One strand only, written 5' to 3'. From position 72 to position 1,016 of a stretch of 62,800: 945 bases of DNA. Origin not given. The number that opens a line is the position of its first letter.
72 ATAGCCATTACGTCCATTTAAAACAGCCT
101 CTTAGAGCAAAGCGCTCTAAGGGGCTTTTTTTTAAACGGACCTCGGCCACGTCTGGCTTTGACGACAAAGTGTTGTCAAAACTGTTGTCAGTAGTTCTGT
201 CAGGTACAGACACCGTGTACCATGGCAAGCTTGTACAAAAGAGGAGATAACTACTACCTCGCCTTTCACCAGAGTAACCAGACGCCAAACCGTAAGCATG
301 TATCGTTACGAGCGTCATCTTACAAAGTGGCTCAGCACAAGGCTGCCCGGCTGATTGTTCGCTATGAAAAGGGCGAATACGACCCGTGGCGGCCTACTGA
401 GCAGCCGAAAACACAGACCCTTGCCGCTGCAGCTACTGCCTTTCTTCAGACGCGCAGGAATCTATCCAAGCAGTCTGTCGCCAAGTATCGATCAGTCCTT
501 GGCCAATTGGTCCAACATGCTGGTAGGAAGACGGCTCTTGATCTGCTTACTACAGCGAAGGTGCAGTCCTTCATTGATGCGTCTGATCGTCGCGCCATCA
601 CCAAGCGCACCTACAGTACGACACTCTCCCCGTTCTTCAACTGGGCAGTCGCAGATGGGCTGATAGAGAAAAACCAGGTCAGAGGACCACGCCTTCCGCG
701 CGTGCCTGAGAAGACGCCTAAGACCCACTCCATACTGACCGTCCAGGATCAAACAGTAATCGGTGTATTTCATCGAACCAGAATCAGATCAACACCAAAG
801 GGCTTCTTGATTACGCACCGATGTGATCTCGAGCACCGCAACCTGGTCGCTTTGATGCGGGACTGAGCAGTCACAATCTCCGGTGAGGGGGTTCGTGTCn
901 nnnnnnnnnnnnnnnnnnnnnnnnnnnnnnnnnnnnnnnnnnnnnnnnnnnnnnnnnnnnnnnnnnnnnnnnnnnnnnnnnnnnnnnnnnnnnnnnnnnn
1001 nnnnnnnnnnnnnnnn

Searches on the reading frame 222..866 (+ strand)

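Call 60: search_protein_families(library=pfam, proteins=[window:222-866:+], max_evalue=0.00001)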
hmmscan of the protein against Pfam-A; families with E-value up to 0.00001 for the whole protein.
window:222-866:+ (214 aa): 1 family
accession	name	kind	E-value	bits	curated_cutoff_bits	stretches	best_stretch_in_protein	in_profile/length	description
PF02899.23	Phage_int_SAM_1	-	4.1e-06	27.4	22.3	1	73-144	6-81/83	Phage integrase, N-terminal SAM-like domain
